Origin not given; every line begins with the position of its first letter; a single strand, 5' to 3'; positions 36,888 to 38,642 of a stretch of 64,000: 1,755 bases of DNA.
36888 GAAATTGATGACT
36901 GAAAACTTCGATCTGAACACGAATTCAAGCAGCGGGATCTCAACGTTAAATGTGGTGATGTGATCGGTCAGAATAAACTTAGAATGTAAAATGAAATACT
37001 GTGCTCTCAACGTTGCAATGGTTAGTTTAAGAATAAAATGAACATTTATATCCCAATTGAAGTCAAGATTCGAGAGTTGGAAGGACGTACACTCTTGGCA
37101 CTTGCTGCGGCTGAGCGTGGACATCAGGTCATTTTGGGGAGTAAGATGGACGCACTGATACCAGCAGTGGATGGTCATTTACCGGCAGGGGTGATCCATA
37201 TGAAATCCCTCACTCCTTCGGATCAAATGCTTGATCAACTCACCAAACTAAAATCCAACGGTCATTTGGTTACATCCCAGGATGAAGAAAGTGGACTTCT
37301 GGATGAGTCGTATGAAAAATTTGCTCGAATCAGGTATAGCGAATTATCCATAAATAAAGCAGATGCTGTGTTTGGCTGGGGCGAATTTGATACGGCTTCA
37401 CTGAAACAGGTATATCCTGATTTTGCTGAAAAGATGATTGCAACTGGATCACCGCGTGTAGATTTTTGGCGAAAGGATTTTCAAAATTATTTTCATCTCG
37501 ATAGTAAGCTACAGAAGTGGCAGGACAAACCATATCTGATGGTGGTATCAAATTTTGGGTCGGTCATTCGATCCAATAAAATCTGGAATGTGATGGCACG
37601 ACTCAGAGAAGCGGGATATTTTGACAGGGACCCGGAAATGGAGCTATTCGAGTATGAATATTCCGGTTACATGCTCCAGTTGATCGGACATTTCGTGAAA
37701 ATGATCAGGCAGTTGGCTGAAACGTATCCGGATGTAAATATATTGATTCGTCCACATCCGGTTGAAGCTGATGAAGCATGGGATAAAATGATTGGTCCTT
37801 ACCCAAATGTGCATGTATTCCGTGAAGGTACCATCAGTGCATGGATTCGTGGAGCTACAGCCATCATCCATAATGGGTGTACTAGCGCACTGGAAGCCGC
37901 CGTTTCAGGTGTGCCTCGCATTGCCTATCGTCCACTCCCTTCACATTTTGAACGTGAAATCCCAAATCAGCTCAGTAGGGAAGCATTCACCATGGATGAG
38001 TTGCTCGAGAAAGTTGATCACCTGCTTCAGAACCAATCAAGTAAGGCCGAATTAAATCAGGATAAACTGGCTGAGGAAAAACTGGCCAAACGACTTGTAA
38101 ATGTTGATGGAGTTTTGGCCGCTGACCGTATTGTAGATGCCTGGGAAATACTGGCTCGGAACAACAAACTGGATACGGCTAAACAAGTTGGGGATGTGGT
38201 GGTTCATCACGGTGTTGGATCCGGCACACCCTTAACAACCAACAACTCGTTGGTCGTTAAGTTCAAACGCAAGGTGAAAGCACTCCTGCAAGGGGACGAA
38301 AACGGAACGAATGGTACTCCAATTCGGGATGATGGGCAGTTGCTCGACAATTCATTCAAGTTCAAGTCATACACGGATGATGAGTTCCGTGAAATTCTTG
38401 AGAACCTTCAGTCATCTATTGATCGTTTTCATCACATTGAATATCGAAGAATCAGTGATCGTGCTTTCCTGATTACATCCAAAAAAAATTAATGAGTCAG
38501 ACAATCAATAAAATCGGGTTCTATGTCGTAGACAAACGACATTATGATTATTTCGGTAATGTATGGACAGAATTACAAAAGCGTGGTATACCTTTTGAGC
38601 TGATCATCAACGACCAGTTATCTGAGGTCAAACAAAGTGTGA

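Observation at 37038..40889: Three-gene module of uncharacterised proteins: two tandem 'RPHP'-motif GT-B proteins plus an APH-fold kinase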

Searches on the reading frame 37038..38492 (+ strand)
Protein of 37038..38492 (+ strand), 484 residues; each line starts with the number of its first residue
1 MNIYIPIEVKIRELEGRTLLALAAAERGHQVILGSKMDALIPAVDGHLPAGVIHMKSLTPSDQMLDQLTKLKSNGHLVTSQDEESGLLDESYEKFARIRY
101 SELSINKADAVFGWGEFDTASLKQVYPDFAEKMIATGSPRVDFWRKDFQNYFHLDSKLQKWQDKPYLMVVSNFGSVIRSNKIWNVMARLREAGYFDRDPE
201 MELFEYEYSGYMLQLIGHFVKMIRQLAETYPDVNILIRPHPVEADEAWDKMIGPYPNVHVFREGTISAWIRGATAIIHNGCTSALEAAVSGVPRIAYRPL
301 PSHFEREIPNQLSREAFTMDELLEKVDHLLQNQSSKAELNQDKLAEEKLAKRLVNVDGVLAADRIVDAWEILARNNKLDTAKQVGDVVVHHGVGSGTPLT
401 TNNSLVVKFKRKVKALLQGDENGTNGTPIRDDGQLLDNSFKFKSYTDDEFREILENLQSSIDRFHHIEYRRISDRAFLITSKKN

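Call 6: search_protein_families(library=pfam, proteins=[window:37038-38492:+], max_evalue=1)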
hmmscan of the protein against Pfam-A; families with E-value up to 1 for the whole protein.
window:37038-38492:+ (484 aa): 2 families
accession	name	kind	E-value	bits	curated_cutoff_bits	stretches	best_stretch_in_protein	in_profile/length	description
PF02684.21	LpxB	-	0.014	14.7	22.6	1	215-297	202-287/374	Lipid-A-disaccharide synthetase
PF06722.18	EryCIII-like_C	-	0.45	10.9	31.7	0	266-296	41-72/145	Erythromycin biosynthesis protein CIII-like, C-terminal domain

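Call 7: search_protein_families(library=ncbifam, proteins=[window:37038-38492:+], max_evalue=1)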
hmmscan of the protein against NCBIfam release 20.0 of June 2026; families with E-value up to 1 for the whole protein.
window:37038-38492:+ (484 aa): 4 families
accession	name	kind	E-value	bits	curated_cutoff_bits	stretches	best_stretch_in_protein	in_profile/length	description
TIGR04396.2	surf_polysacc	subfamily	1.7e-81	274.6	125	1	3-382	1-372/427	surface carbohydrate biosynthesis protein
NF046086.1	BFO_1060_trans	domain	1.7e-23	83.4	200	1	8-346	7-337/365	BFO_1060 family glycosyltransferase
TIGR00215.1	lpxB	equivalog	0.0018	17.2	190.25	1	215-372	209-362/382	lipid-A-disaccharide synthase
NF010135.0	PRK13609.1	equivalog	0.054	12.4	500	1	274-352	275-355/388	diglucosyl diacylglycerol synthase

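Call 10: search_solved_structures(query=window:37038-38492:+, max_evalue=10, show_alignments=2)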
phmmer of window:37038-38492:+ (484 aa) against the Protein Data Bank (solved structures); distinct sequences matched with E-value up to 10: 2.
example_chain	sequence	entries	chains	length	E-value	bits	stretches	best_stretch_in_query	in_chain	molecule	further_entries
5w8n_A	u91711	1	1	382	0.16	14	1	215-305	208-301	Lipid-A-disaccharide synthase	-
5w8s_A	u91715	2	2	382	0.18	13.8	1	215-305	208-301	Lipid-A-disaccharide synthase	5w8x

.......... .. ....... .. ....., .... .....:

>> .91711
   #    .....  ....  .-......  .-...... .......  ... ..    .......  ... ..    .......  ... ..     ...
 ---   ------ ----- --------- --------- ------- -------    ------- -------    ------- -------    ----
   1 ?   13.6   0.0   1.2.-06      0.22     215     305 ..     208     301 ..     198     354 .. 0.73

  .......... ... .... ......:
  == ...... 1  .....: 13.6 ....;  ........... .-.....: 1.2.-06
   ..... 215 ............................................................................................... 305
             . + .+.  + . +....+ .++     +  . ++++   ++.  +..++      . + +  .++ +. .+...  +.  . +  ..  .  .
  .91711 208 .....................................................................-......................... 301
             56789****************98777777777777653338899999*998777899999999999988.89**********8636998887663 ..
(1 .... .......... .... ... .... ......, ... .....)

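Call 20: find_homologous_proteins(query=window:37038-38492:+, max_evalue=0.00001)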
Query window:37038-38492:+ (484 aa): 536 proteins with E <= 0.00001 among 8000 candidates; the best 120 are listed.
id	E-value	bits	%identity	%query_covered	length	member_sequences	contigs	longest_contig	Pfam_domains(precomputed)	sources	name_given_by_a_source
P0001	0.0e+0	1098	100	100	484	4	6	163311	-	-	-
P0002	6.0e-284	960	87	100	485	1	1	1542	-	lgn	-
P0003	1.5e-260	883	80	100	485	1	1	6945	-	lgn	-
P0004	3.9e-237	806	74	100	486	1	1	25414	-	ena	-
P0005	1.7e-233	794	72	100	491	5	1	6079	-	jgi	jgi:surface carbohydrate biosynthesis protein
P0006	1.5e-228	777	72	100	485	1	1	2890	-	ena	-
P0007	9.9e-221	752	71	99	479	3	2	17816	-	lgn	-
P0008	5.1e-217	739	69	99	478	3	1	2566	-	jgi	jgi:surface carbohydrate biosynthesis protein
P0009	3.5e-215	733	69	99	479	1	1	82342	-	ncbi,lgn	-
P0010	2.0e-213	728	69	99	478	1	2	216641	-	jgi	jgi:surface carbohydrate biosynthesis protein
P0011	2.0e-184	632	60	99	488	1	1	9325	-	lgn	-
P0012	1.1e-154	534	51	100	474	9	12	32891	-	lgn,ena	-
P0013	9.8e-154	531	52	100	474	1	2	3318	-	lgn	-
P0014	2.6e-151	523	50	99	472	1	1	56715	-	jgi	jgi:surface carbohydrate biosynthesis protein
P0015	3.7e-151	522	50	99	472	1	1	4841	-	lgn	-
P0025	3.8e-143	496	49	99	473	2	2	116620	-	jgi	jgi:surface carbohydrate biosynthesis protein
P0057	1.0e-135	471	47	99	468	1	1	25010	-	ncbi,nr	ncbi:MAG: hypothetical protein JJU28_19530 [Cyclobacteriaceae bacterium]|nr:hypothetical protein [Cy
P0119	8.7e-108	379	44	99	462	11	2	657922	-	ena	-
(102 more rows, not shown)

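Call 21: find_encoding_contigs(protein=P0001, flank=10000, max_places=4)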
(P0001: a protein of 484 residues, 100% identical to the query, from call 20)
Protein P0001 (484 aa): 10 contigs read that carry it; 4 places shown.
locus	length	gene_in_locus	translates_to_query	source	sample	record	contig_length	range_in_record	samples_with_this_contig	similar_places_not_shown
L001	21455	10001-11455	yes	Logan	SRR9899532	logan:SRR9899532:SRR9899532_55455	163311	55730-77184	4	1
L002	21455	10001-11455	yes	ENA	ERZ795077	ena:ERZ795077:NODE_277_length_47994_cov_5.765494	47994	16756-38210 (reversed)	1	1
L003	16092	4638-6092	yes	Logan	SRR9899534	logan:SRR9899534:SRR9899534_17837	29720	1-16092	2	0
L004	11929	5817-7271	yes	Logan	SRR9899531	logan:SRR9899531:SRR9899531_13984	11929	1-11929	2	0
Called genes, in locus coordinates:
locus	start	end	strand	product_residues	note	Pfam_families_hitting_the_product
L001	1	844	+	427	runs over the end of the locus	PF00155:Aminotran_1_2, PF01041:DegT_DnrJ_EryC1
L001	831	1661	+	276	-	PF00248:Aldo_ket_red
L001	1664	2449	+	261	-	PF05368:NmrA (weak), PF00106:adh_short, PF01370:Epimerase, PF08659:KR, PF16363:GDP_Man_Dehyd, PF13561:adh_short_C2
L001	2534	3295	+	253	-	PF02348:CTP_transf_3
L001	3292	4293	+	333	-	-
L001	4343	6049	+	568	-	PF02543:Carbam_trans_N, PF00814:TsaD (faint), PF16861:Carbam_trans_C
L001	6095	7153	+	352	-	PF03102:NeuB, PF08666:SAF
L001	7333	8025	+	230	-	PF02585:PIG-L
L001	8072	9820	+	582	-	PF02543:Carbam_trans_N, PF16861:Carbam_trans_C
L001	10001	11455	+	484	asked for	-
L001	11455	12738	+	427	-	PF04464:Glyphos_transf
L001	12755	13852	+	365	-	PF01163:RIO1 (faint), PF19974:TCAD9, PF01636:APH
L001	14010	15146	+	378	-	PF13692:Glyco_trans_1_4 (weak)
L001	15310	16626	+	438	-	PF13439:Glyco_transf_4, PF00534:Glycos_transf_1, PF13692:Glyco_trans_1_4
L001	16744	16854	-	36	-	-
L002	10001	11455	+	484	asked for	-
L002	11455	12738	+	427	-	PF04464:Glyphos_transf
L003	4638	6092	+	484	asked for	-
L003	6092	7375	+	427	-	PF04464:Glyphos_transf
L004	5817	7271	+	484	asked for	-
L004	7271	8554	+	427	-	PF04464:Glyphos_transf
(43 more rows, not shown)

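Call 22: find_encoding_contigs(protein=P0010, flank=10000, max_places=2)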
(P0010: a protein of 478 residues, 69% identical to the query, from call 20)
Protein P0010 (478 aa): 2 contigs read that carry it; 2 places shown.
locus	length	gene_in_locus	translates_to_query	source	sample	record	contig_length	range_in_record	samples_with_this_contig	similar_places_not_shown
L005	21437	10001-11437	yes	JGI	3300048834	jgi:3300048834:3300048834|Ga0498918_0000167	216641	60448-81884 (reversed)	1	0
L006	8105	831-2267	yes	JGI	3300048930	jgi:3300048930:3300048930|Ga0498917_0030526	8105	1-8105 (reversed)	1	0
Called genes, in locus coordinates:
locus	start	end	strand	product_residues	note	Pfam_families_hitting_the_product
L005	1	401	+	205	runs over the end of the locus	PF02348:CTP_transf_3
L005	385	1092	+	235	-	PF05721:PhyH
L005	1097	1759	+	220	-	PF05711:TylF, PF13578:Methyltransf_24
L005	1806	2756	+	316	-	-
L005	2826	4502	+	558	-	PF02543:Carbam_trans_N, PF00814:TsaD (faint), PF16861:Carbam_trans_C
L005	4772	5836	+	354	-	PF03102:NeuB, PF08666:SAF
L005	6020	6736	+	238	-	PF02585:PIG-L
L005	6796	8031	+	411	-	PF13439:Glyco_transf_4, PF13579:Glyco_trans_4_4, PF00534:Glycos_transf_1, PF13692:Glyco_trans_1_4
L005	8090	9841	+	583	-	PF02543:Carbam_trans_N, PF16861:Carbam_trans_C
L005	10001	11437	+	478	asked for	-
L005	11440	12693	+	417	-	PF04464:Glyphos_transf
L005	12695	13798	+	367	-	PF19974:TCAD9, PF01636:APH, PF01163:RIO1 (weak)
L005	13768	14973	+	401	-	PF13439:Glyco_transf_4 (weak), PF00534:Glycos_transf_1 (weak), PF13692:Glyco_trans_1_4 (weak)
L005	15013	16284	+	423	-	PF13439:Glyco_transf_4, PF13579:Glyco_trans_4_4 (faint), PF20706:GT4-conflict (weak), PF00534:Glycos_transf_1, PF13692:Glyco_trans_1_4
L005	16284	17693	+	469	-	PF04932:Wzy_C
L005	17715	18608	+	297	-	PF00535:Glycos_transf_2, PF13641:Glyco_tranf_2_3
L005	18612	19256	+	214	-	PF00117:GATase, PF01174:SNO (weak), PF07685:GATase_3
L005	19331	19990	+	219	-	PF00977:His_biosynth, PF01207:Dus (faint), PF03060:NMO (weak)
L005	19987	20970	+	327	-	PF00535:Glycos_transf_2, PF10111:Glyco_tranf_2_2, PF13641:Glyco_tranf_2_3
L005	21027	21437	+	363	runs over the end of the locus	-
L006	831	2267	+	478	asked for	-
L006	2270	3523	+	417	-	PF04464:Glyphos_transf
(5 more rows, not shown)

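Call 23: find_encoding_contigs(protein=P0025, flank=10000, max_places=1)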
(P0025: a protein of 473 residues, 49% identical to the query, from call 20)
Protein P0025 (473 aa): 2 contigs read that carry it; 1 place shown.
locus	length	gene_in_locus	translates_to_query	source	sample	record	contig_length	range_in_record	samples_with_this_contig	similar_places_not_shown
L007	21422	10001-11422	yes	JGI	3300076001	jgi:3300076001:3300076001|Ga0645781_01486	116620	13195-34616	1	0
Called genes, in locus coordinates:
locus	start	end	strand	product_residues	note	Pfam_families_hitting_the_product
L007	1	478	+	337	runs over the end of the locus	PF01073:3Beta_HSD, PF01370:Epimerase, PF02719:Polysacc_synt_2, PF04321:RmlD_sub_bind, PF07993:NAD_binding_4 (weak), PF16363:GDP_Man_Dehyd, PF13460:NAD_binding_10 (weak)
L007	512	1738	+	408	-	PF00155:Aminotran_1_2, PF01041:DegT_DnrJ_EryC1, PF01212:Beta_elim_lyase (weak)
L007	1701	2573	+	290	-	PF00248:Aldo_ket_red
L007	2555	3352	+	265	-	PF00106:adh_short, PF01370:Epimerase, PF08659:KR, PF13561:adh_short_C2, PF16363:GDP_Man_Dehyd (weak)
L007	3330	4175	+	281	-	PF02348:CTP_transf_3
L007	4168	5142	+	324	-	-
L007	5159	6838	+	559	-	PF02543:Carbam_trans_N, PF22521:HypF_C_2 (weak), PF16861:Carbam_trans_C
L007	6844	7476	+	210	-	PF00551:Formyl_trans_N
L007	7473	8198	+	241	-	PF08889:WbqC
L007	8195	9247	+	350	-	PF03102:NeuB, PF08666:SAF (weak)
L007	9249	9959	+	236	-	PF02585:PIG-L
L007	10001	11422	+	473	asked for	-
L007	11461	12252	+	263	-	PF01712:dNK (faint)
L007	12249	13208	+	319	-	-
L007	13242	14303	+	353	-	PF13439:Glyco_transf_4 (faint), PF00534:Glycos_transf_1, PF13692:Glyco_trans_1_4 (weak)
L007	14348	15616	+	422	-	PF00733:Asn_synthase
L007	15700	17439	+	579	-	PF13522:GATase_6, PF12481:DUF3700, PF13537:GATase_7, PF00733:Asn_synthase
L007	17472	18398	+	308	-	-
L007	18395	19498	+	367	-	PF13439:Glyco_transf_4, PF00534:Glycos_transf_1, PF13692:Glyco_trans_1_4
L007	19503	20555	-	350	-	PF13524:Glyco_trans_1_2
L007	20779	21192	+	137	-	-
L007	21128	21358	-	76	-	-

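Call 24: find_encoding_contigs(protein=P0119, flank=10000, max_places=1)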
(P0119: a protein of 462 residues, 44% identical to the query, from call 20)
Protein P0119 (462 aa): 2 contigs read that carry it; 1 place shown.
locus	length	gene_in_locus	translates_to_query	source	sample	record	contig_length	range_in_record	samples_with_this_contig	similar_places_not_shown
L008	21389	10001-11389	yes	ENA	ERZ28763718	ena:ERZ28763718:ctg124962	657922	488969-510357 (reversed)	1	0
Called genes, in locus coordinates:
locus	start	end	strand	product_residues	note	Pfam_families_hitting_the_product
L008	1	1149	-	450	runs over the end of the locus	PF07586:HXXSHH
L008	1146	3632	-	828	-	PF13442:Cytochrome_CBB3 (faint), PF07626:PSD3, PF07637:PSD5, PF07631:PSD4, PF07627:PSCyt3, PF07624:PSD2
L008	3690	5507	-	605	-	PF02129:Peptidase_S15, PF08530:PepX_C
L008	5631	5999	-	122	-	-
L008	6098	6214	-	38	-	-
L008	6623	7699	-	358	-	PF05598:DUF772, PF01609:DDE_Tnp_1, PF13751:DDE_Tnp_1_6 (weak)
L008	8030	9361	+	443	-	PF13701:DDE_Tnp_1_4, PF01609:DDE_Tnp_1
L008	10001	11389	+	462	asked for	-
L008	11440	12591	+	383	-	PF13477:Glyco_trans_4_2 (weak), PF13439:Glyco_transf_4, PF13579:Glyco_trans_4_4, PF00534:Glycos_transf_1, PF13692:Glyco_trans_1_4, PF13524:Glyco_trans_1_2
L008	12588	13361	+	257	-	PF13489:Methyltransf_23, PF08242:Methyltransf_12, PF13649:Methyltransf_25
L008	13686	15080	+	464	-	-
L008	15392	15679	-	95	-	-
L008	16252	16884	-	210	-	PF13737:DDE_Tnp_1_5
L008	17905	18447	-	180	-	PF13505:OMP_b-brl (weak), PF09411:PagL (weak)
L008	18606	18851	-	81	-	PF16694:Cytochrome_P460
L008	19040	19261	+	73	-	PF13737:DDE_Tnp_1_5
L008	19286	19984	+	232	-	PF13737:DDE_Tnp_1_5, PF01609:DDE_Tnp_1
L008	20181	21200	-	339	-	PF00589:Phage_integrase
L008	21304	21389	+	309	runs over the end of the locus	-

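Call 25: find_encoding_contigs(protein=P0057, flank=10000, max_places=1)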
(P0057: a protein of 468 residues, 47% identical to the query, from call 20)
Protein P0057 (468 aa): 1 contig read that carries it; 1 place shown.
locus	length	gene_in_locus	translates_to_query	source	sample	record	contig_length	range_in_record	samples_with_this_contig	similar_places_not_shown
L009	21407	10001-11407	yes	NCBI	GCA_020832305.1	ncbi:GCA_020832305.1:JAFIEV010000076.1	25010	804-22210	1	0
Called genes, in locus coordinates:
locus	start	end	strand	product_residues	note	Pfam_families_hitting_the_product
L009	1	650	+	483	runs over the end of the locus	PF02310:B12-binding, PF02965:Met_synt_B12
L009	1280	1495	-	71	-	PF04255:DUF433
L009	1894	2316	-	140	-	PF12732:YtxH, PF07498:Rho_N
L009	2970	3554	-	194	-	-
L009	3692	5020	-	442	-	PF00326:Peptidase_S9 (faint), PF06500:FrsA-like, PF12146:Hydrolase_4 (weak), PF00561:Abhydrolase_1 (weak), PF12697:Abhydrolase_6 (weak)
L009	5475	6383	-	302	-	PF00165:HTH_AraC (faint), PF12833:HTH_18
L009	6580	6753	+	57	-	-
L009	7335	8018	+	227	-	PF02585:PIG-L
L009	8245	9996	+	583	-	PF02543:Carbam_trans_N, PF16861:Carbam_trans_C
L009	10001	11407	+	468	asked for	-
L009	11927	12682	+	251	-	-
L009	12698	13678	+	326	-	-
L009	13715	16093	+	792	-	PF01326:PPDK_N, PF00391:PEP-utilizers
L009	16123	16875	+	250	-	PF00483:NTP_transferase, PF12804:NTP_transf_3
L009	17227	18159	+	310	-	-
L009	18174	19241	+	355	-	PF00534:Glycos_transf_1, PF13692:Glyco_trans_1_4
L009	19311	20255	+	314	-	-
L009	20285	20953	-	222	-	-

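Call 38: predict_structure(alignment_id=A1)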
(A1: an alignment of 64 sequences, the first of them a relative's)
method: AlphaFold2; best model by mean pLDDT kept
length: 484 residues; sequences in the alignment: 64
mean_pLDDT: 88.5   pTM: 0.87
mean pLDDT of the five models: 88.5, 87.2, 86.9, 86.7, 86.0
residues with pLDDT >= 90: 351; 70-90: 76; 50-70: 29; < 50: 28
segments of 3 or more residues with pLDDT < 50: 394-404, 416-432
pLDDT, mean of each block of 10 residues (from residue 1): 93 92 97 95 95 94 96 98 79 90 98 95 97 97 94 79 92 89 90 87 94 97 98 96 91 96 89 95 95 97 91 97 98 94 93 94 98 92 77 47 52 48 39 61 84 96 96 94 83
secondary structure, 60 per line:
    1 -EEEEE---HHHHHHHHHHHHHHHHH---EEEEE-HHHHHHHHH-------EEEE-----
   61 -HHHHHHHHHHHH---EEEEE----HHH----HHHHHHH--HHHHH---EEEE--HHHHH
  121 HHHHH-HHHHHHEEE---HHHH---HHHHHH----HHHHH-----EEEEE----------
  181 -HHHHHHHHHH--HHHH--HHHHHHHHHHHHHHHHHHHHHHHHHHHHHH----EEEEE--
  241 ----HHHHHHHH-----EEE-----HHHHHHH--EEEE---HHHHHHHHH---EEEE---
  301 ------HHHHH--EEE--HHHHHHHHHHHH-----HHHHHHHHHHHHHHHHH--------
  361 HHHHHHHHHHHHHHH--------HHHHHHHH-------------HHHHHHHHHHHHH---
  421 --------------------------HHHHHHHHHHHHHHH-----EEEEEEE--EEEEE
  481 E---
elements in order: E2-6 H10-26 E30-34 H36-44 E52-55 H62-73 E77-81 H93-99 H102-106 E110-113 H116-125 H127-132 E133-135 H139-142 H146-151 H156-160 E166-170 H182-191 H194-197 H200-229 E234-238 H245-252 E258-260 H266-272 E275-278 H282-290 E294-297 H307-311 E314-316 H319-330 H336-352 H361-375 H384-391 H405-417 H447-461 E467-473 E476-481
